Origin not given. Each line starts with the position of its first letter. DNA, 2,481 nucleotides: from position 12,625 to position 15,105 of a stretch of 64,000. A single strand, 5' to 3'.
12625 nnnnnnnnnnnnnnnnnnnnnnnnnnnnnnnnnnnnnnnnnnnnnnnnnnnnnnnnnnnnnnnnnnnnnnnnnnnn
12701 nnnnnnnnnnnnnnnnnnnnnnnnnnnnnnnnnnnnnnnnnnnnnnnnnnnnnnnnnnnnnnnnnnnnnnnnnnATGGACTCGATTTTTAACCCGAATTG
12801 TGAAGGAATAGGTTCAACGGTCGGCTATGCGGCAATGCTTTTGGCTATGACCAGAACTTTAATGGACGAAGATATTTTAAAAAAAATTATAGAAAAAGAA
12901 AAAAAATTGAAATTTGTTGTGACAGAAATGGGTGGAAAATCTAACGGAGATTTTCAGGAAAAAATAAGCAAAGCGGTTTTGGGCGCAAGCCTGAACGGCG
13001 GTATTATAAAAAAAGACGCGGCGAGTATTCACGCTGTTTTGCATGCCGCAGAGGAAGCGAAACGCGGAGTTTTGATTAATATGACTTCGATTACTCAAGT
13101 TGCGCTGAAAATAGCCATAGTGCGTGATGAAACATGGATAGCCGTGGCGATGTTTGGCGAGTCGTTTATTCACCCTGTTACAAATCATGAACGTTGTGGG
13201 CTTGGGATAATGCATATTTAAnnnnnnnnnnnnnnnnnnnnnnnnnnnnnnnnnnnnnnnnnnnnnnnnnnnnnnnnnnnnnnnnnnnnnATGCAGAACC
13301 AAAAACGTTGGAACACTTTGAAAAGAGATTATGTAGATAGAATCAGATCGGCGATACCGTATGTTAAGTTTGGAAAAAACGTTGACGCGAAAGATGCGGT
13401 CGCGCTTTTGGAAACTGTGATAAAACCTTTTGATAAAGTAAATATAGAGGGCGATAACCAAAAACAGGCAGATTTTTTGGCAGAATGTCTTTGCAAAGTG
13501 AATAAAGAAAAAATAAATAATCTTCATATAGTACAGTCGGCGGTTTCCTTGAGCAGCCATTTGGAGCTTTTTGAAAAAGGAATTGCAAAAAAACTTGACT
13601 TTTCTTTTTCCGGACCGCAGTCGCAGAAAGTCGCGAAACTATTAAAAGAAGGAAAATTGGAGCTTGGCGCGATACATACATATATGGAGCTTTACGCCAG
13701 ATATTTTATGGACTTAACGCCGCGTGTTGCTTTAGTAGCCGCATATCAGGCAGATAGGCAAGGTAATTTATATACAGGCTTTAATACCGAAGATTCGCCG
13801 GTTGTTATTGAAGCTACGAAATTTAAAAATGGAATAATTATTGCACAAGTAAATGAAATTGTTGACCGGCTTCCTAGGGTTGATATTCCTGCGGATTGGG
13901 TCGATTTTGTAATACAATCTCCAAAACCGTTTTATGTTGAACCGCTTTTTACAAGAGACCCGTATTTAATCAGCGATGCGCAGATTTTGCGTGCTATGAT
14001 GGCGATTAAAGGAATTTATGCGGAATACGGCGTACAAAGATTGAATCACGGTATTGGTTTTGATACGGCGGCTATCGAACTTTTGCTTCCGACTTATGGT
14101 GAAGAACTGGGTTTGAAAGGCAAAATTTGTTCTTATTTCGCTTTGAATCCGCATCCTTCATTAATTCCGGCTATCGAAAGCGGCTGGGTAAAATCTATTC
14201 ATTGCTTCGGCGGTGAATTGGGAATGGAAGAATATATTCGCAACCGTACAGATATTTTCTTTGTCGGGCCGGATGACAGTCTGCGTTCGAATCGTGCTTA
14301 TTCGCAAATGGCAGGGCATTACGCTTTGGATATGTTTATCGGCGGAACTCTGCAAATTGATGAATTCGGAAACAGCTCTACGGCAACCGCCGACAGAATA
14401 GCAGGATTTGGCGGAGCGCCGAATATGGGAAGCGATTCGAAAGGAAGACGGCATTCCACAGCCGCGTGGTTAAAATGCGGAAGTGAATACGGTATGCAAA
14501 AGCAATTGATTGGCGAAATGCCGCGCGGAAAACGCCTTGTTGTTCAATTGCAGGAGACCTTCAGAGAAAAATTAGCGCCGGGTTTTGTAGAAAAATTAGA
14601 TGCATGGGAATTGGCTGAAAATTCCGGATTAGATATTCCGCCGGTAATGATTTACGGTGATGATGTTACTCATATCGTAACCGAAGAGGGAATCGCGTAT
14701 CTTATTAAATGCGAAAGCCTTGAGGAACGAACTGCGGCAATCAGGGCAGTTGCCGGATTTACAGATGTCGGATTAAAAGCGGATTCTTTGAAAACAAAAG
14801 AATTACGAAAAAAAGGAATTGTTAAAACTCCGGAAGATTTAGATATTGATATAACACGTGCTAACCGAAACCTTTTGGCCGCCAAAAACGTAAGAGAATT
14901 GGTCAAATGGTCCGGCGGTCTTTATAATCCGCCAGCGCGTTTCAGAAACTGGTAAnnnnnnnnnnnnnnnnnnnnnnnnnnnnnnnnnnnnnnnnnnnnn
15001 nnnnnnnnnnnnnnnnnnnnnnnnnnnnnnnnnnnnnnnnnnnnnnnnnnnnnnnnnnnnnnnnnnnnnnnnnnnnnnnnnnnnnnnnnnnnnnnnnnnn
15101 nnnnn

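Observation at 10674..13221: HutP-family protein embedded in a malonate decarboxylase operon, with a (G/U)AG-repeat leader and attenuator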

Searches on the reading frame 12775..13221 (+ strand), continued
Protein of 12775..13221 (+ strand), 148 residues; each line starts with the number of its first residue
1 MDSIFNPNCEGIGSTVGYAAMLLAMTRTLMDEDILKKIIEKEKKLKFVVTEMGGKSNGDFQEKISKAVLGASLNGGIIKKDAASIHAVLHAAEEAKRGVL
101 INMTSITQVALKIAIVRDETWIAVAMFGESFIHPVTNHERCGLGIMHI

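Call 36: find_encoding_contigs(protein=P0004, flank=6000, max_places=2)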
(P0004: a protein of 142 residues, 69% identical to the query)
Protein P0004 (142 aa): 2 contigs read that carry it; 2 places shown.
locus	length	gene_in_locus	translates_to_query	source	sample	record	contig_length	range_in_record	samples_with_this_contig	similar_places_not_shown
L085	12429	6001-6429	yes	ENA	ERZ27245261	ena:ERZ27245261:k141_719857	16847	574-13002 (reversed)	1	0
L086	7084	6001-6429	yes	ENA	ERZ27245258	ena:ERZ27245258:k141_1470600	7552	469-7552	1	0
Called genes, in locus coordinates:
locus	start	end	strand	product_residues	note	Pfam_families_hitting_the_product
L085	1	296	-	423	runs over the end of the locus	PF08668:HDOD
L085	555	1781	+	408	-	PF00027:cNMP_binding, PF09986:DUF2225, PF13181:TPR_8 (faint)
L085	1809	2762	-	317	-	PF00126:HTH_1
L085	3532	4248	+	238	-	PF16481:DUF5058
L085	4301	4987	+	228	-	-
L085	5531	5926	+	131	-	PF25919:BSH_CusB (faint), PF00364:Biotin_lipoyl (faint), PF25973:BSH_CzcB (faint), PF25984:BSH_YknX (faint)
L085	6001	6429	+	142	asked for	PF09021:HutP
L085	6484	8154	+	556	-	PF16957:Mal_decarbox_Al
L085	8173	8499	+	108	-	PF06857:ACP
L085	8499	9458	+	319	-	PF01039:Carboxyl_trans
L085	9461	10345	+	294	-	PF01039:Carboxyl_trans, PF03255:ACCA (weak), PF06833:MdcE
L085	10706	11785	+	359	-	PF27502:MadH_C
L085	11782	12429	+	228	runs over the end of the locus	PF20866:MdcG_N, PF10620:MdcG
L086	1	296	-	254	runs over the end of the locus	?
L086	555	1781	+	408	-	PF00027:cNMP_binding, PF09986:DUF2225, PF13181:TPR_8 (faint)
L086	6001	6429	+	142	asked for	PF09021:HutP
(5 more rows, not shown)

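Call 51: predict_structure(alignment_id=A1)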
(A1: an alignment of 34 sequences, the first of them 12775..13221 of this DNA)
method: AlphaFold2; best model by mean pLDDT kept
length: 148 residues; sequences in the alignment: 34
mean_pLDDT: 88.7   pTM: 0.84
mean pLDDT of the five models: 88.7, 87.5, 87.0, 86.4, 85.6
residues with pLDDT >= 90: 105; 70-90: 26; 50-70: 11; < 50: 6
segments of 3 or more residues with pLDDT < 50: 1-3
pLDDT, mean of each block of 10 residues (from residue 1): 49 77 97 94 93 90 96 98 98 94 79 97 95 80 96
secondary structure, 60 per line:
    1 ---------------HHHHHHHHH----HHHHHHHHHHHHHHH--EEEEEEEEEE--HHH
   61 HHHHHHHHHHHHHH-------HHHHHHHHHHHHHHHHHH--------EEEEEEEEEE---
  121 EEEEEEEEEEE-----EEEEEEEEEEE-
elements in order: H16-24 H29-43 E46-55 H58-74 H82-99 E108-117 E121-131 E137-147

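Call 55: fold_search(model_id=the predicted structure, library=pdb)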
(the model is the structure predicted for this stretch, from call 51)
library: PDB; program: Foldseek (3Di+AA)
matches with E <= 10: 462; with E <= 0.001: 3
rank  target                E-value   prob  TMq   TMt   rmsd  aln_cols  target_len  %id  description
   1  1wmq_B                1.6e-08  1.00  0.73  0.75   2.8       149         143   25  Structure of the HutP antitermination complex bound to a single stranded region of hut mRNA (released 2005-03-15)
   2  1wmq_A                2.5e-08  1.00  0.70  0.73   3.4       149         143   25  Structure of the HutP antitermination complex bound to a single stranded region of hut mRNA (released 2005-03-15)
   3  1wrn_A                2.3e-07  1.00  0.70  0.71   3.5       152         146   26  Metal Ion dependency of the antiterminator protein, HutP, for binding to the terminator region of hut mRNA- A structur (released 2005-08-30)
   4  8ih8_C                1.6e-02  0.94  0.33  0.37   6.7        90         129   13  anti-sigmaF factor and Anti-sigmaF factor antagonist complex(usfx-RsfB) (released 2024-02-28)
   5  6m37_C                1.8e-02  0.89  0.36  0.43   7.8       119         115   13  The crystal structure of B. subtilis RsbV/RsbW complex in the hexagonal crystal form (released 2020-07-15)
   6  8jzt_B                1.8e-02  0.84  0.31  0.34   6.9        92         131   13  The sigF and anti-sigma factor complex (released 2024-10-16)
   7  8ih8_D                2.3e-02  0.93  0.37  0.41   7.8       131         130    8  anti-sigmaF factor and Anti-sigmaF factor antagonist complex(usfx-RsfB) (released 2024-02-28)
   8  6m36_G                3.6e-02  0.87  0.36  0.47   5.7       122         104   12  The crystal structure of B. subtilis RsbV/RsbW complex in the monoclinic crystal form (released 2020-07-15)
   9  6m37_A                3.6e-02  0.75  0.35  0.42   6.1       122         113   12  The crystal structure of B. subtilis RsbV/RsbW complex in the hexagonal crystal form (released 2020-07-15)
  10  8jzt_F                4.1e-02  0.85  0.37  0.40   7.1       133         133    8  The sigF and anti-sigma factor complex (released 2024-10-16)
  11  8jzt_D                4.7e-02  0.72  0.31  0.34   6.9        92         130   15  The sigF and anti-sigma factor complex (released 2024-10-16)
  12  5ft1_I                4.7e-02  0.30  0.24  0.16  11.7       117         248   14  Crystal structure of gp37(Dip) from bacteriophage phiKZ bound to RNase E of Pseudomonas aeruginosa (released 2016-08-03)
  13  1th8_A                5.3e-02  0.72  0.34  0.37   8.4       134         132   10  Crystal Structures of the ADP and ATP bound forms of the Bacillus Anti-sigma factor SpoIIAB in complex with the Anti-a (released 2004-06-15)
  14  1l0o_A                6.4e-02  0.75  0.35  0.37   7.9       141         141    9  Crystal Structure of the Bacillus stearothermophilus Anti-Sigma Factor SpoIIAB with the Sporulation Sigma Factor Sigma (released 2002-04-03)
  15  8cyk_A                6.4e-02  0.30  0.24  0.26   8.6       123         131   16  Crystal structure of hallucinated protein HALC1_878 (released 2022-09-28)
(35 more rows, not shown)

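Call 62: search_protein_families(library=pfam, proteins=[L030:11161-12276:+, L030:12299-13270:+, L030:13267-14034:+, L030:14305-15429:+, L006:11755-12105:+, L006:12880-13251:+, L006:13272-13571:+, L017:11710-12312:+, L021:12188-14026:+, L041:10657-11841:+])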
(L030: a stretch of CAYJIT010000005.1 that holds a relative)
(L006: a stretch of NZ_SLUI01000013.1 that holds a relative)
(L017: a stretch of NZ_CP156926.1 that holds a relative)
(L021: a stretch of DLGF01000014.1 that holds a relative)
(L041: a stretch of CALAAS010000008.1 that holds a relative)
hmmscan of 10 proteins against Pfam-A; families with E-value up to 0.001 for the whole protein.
L030:11161-12276:+ (371 aa): 1 family
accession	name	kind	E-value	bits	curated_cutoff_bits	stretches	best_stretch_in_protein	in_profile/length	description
PF01497.23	Peripla_BP_2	-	1.4e-33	116.7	27.5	1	90-318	2-233/235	Periplasmic binding protein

L030:12299-13270:+ (323 aa): 2 families
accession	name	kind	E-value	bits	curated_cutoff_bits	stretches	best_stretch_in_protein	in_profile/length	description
PF01032.23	FecCD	-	3.5e-80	269.8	26.5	1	15-319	1-311/311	FecCD transport family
PF00950.22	ABC-3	-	2.2e-08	34.4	20.1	1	94-286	42-227/258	ABC 3 transport family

L030:13267-14034:+ (255 aa): 4 families
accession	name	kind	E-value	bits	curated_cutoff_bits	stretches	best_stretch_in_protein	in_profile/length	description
PF00005.33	ABC_tran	-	6.1e-27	95.3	25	1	19-166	1-136/137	ABC transporter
PF13304.12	AAA_21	-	5.7e-07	30.3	27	0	137-184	236-282/304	AAA domain, putative AbiEii toxin, Type IV TA system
PF02463.25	SMC_N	-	4.3e-05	23.5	40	1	29-195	24-197/220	RecF/RecN/SMC N terminal domain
PF13476.12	AAA_23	-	0.00051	21.2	27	1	21-141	12-130/201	AAA domain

L030:14305-15429:+ (374 aa): 5 families
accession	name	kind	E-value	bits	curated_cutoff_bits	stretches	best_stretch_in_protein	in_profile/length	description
PF12804.13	NTP_transf_3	-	3e-27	96.2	27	1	187-342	1-157/160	MobA-like NTP transferase domain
PF03266.21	NTPase_1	-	5.3e-13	49.6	23.9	1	30-180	1-163/168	NTPase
PF02348.25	CTP_transf_3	-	1.3e-12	48.4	22.6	1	187-302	2-120/217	Cytidylyltransferase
PF13401.12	AAA_22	-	5.3e-06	27.2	27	1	27-146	4-116/130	AAA domain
PF13173.12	AAA_14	-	0.00029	21.3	27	1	28-148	2-95/129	AAA domain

L006:11755-12105:+ (116 aa): 1 family
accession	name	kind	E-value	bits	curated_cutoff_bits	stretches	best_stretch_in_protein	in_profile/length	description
PF12986.12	DUF3870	-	2.3e-27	95.5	22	1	16-106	3-93/94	Domain of unknown function (DUF3870)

L006:12880-13251:+ (123 aa): 0 families

L006:13272-13571:+ (99 aa): 0 families

L017:11710-12312:+ (200 aa): 2 families
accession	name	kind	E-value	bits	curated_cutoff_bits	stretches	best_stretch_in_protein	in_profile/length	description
PF00881.29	Nitroreductase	-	1.6e-33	116.7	23.5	1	17-179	1-167/167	Nitroreductase family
PF14512.11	TM1586_NiRdase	-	6.6e-15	55.7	27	2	33-68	157-192/215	Putative TM nitroreductase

L021:12188-14026:+ (612 aa): 2 families
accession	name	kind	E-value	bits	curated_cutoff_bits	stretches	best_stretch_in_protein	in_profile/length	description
PF00905.27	Transpeptidase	-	4.2e-72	243.3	22.1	1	269-588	2-299/299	Penicillin binding protein transpeptidase domain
PF03717.20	PBP_dimer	-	2.2e-47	162.2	24.4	1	53-220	2-177/180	Penicillin-binding Protein dimerisation domain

L041:10657-11841:+ (394 aa): 1 family
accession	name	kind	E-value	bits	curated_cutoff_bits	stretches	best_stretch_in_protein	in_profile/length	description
PF04909.20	Amidohydro_2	-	2.5e-13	50.9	26.4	1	169-391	96-287/289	Amidohydrolase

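Call 65: search_protein_families(library=ncbifam, proteins=[L078:7936-9147:+, L078:6962-7402:+, L078:9968-10405:+, L016:9953-10411:+, L016:10515-11702:+, L030:7883-9100:+, L030:9114-10640:+], max_evalue=0.00001)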
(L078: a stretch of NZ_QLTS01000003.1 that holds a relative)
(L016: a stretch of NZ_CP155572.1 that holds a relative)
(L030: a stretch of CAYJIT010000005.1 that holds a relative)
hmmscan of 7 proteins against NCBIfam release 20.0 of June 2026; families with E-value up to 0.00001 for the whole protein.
L078:7936-9147:+ (403 aa): 5 families
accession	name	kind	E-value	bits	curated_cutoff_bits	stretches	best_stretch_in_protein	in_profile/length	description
TIGR03136.1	malonate_biotin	equivalog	6.7e-197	654.6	596.9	1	7-402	4-399/399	Na+-transporting malonate decarboxylase, carboxybiotin decarboxylase subunit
TIGR01109.1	Na_pump_decarbB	subfamily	1.4e-62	211.8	190.6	1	28-394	3-354/354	sodium ion-translocating decarboxylase subunit beta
NF012020.0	PRK15476.1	subfamily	2e-48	165.5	820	1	100-397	126-428/433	oxaloacetate decarboxylase subunit beta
NF012021.0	PRK15477.1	subfamily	1.4e-47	162.7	824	1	100-397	126-428/433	oxaloacetate decarboxylase subunit beta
NF012019.0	PRK15475.1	subfamily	2.1e-47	162.2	822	1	100-397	126-428/433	oxaloacetate decarboxylase subunit beta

L078:6962-7402:+ (146 aa): 1 family
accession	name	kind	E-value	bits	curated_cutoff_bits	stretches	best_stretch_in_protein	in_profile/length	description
NF002838.1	PRK03065.1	equivalog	3e-06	27.4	155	1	19-146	12-147/147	histidine utilization transcription antiterminator HutP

L078:9968-10405:+ (145 aa): 1 family
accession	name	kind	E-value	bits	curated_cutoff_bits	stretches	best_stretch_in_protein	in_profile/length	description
NF002838.1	PRK03065.1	equivalog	3.8e-08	33.5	155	1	11-145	6-147/147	histidine utilization transcription antiterminator HutP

L016:9953-10411:+ (152 aa): 1 family
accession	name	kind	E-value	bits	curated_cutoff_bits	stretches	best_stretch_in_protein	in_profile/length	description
NF002838.1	PRK03065.1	equivalog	2.2e-09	37.5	155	1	16-150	6-147/147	histidine utilization transcription antiterminator HutP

L016:10515-11702:+ (395 aa): 7 families
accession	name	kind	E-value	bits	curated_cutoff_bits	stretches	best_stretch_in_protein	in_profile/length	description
NF052585.1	SucGlutTfsCaiB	equivalog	1.1e-113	379.8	750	1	5-380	7-389/394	succinate--glutarate CoA-transferase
NF041294.1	Scnl_mescCoAtase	equivalog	4.1e-113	378.4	700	1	4-377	2-381/381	succinyl-CoA:mesaconate CoA-transferase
NF008511.0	PRK11430.1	equivalog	7.8e-110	367.6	522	1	6-379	10-379/381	CoA:oxalate CoA-transferase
NF003809.0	PRK05398.1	subfamily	6e-96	321.5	442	2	4-207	3-207/416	formyl-CoA transferase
TIGR03253.1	oxalate_frc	equivalog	1e-91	307.7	504.2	2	4-206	2-205/416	formyl-CoA transferase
NF002914.1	PRK03525.1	equivalog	6.7e-49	166.9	413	1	5-392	9-393/400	L-carnitine CoA-transferase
TIGR04253.1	mesacon_CoA_iso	equivalog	8.4e-36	123.8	725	1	6-391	3-395/403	2-methylfumaryl-CoA isomerase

L030:7883-9100:+ (405 aa): 7 families
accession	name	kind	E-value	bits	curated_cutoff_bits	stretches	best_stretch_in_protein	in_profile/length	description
NF052585.1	SucGlutTfsCaiB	equivalog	1.6e-111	372.7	750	1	9-390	4-389/394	succinate--glutarate CoA-transferase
NF008511.0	PRK11430.1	equivalog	5.5e-107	358.2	522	1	10-388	7-378/381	CoA:oxalate CoA-transferase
NF041294.1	Scnl_mescCoAtase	equivalog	1.4e-94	317.3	700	1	13-386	4-380/381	succinyl-CoA:mesaconate CoA-transferase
NF003809.0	PRK05398.1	subfamily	4.1e-88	295.7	442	2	10-214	2-207/416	formyl-CoA transferase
TIGR03253.1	oxalate_frc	equivalog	1.8e-83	280.6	504.2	2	11-214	2-206/416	formyl-CoA transferase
NF002914.1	PRK03525.1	equivalog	4.6e-37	127.9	413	1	12-403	9-394/400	L-carnitine CoA-transferase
TIGR04253.1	mesacon_CoA_iso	equivalog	4.9e-27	94.9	725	1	13-397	3-391/403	2-methylfumaryl-CoA isomerase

L030:9114-10640:+ (508 aa): 9 families
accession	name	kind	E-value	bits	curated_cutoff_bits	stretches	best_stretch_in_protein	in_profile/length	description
TIGR01117.1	mmdA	subfamily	6.5e-259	859.9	998.8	1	3-508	2-512/512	methylmalonyl-CoA decarboxylase subunit alpha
NF005530.0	PRK07189.1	equivalog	6.7e-22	78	228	1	31-204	15-196/303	biotin-independent malonate decarboxylase subunit beta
TIGR03133.1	malonate_beta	equivalog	1.6e-21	76.8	278.15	1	32-205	6-187/274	biotin-independent malonate decarboxylase subunit beta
TIGR00515.1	accD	equivalog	1.6e-19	70.4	317.45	1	31-205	56-243/285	acetyl-CoA carboxylase, carboxyltransferase subunit beta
NF041504.1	AccA_sub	subfamily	8.4e-15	54.8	300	1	328-478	71-211/257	carboxyltransferase subunit alpha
NF004344.0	PRK05724.1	equivalog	1.1e-12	47.8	357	1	338-476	138-266/319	acetyl-CoA carboxylase carboxyltransferase subunit alpha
NF008971.0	PRK12319.1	equivalog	5.4e-12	45.8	406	1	338-475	85-212/256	acetyl-CoA carboxylase carboxyl transferase subunit alpha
TIGR03134.1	malonate_gamma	equivalog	2.4e-11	43.6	237.15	1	306-453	23-184/258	biotin-independent malonate decarboxylase subunit gamma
TIGR00513.1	accA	equivalog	5e-11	42.6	319.3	1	331-476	131-266/321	acetyl-CoA carboxylase carboxyl transferase subunit alpha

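Call 66: find_related_loci(query=A1, collection=metagenome_contigs, flank=5000)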
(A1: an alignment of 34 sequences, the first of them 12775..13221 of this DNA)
Query A1 (148 aa) in metagenome_contigs; peptide patterns used: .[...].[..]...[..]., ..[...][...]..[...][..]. (x = any residue, [..] = any of these).
600 stretches matched a pattern (row limit reached: there are more); 145 encode a relative of the query (tblastn E <= 1e-3); the best 80 are kept; 79 distinct loci.
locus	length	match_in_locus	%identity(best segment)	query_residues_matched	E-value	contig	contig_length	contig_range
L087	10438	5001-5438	63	2-148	2e-60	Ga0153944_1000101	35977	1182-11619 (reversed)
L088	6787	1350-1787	62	2-148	5e-60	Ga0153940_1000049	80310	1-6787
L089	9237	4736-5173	62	2-148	2e-57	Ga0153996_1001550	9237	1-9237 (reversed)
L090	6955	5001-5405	62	14-148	1e-53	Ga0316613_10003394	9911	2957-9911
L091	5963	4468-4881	60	10-148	8e-51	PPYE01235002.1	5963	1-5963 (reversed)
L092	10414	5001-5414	60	2-148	2e-50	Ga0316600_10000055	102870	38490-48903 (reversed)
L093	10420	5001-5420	58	8-148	5e-50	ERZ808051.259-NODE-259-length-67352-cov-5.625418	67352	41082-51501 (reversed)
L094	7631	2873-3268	58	16-148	3e-50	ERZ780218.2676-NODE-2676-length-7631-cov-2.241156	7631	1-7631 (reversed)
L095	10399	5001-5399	55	16-148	4e-50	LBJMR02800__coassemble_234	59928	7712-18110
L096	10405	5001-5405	58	14-148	8e-50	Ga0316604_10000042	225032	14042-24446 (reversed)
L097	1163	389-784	59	16-148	4e-52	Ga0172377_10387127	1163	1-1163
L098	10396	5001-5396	58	16-148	5e-49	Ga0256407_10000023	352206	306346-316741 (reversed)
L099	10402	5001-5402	60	15-148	1e-48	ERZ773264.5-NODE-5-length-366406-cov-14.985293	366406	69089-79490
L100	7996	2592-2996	57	14-148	6e-48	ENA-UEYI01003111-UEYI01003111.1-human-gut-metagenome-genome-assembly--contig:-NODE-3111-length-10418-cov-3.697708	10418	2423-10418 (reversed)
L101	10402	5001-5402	59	15-148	3e-48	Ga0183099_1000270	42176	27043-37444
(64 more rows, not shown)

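Call 75: search_protein_representatives(protein=window:12775-13221:+)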
Query: 148 residues. Proteins with E-value up to 0.001 (for the whole library): 84; up to 1e-10: 55; up to 1e-30: 4. The best 84 are listed.
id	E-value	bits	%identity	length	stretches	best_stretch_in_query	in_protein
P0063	3.4e-44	166.5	61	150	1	16-148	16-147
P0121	3.8e-43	163.2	60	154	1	16-148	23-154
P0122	5.2e-33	130.3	48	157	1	16-148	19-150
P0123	1.6e-31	125.6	50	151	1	14-148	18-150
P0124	1.3e-29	119.4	48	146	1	15-148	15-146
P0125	2.0e-29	118.8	45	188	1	18-148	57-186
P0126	2.5e-29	118.5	50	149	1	17-148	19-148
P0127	3.3e-28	114.8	47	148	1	15-148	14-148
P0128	1.7e-26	109.2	47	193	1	17-148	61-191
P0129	4.5e-25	104.7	47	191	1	14-148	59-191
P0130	1.0e-24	103.5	42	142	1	14-148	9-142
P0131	3.6e-24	101.7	41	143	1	16-148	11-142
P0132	7.5e-24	100.7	46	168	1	19-147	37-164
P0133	1.2e-23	100.0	45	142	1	15-148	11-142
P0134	2.2e-23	99.2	41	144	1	14-148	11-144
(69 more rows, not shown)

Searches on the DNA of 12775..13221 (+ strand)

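Call 56: search_rna_families(sources=[L078, L016, L081, L001, L006], threshold=gathering)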
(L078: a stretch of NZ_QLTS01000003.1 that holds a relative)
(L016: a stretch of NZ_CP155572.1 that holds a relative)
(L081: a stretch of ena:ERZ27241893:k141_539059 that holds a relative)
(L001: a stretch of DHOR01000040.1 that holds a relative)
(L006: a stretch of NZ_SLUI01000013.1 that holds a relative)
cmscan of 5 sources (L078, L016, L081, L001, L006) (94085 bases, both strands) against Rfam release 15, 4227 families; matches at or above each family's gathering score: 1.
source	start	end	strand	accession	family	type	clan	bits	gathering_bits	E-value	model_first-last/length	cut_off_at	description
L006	17866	18040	+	RF00013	6S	Gene;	-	79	46.4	9.7e-14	1-187/187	no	6S / SsrS RNA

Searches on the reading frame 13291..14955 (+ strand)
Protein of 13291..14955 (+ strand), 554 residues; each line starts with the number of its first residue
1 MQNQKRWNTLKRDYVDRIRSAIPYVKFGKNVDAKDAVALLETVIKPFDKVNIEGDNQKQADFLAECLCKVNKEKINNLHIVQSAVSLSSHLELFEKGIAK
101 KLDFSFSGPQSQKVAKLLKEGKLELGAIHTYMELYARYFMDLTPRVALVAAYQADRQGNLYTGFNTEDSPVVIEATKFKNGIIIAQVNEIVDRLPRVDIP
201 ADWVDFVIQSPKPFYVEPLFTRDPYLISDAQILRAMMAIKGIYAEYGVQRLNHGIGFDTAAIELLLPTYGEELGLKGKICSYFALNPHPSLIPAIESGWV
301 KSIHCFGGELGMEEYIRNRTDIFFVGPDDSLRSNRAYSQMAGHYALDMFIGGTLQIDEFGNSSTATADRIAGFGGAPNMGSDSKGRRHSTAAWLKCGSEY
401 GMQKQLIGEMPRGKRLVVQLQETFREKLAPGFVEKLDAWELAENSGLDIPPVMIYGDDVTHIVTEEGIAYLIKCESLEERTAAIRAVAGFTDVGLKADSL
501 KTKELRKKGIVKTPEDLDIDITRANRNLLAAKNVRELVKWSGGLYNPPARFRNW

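Call 5: search_protein_families(library=pfam, proteins=[window:13291-14955:+])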
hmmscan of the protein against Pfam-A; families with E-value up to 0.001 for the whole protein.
window:13291-14955:+ (554 aa): 1 family
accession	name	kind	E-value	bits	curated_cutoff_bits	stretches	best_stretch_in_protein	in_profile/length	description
PF16957.11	Mal_decarbox_Al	-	1.8e-284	944.6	25.4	1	7-554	2-546/546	Malonate decarboxylase, alpha subunit, transporter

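Call 6: search_protein_families(library=ncbifam, proteins=[window:13291-14955:+])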
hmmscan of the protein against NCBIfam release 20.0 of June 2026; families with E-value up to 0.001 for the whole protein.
window:13291-14955:+ (554 aa): 1 family
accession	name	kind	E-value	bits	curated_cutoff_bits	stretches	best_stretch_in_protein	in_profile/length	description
TIGR01110.1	mdcA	equivalog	2.1e-288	957.3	789.15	1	7-554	1-543/543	malonate decarboxylase subunit alpha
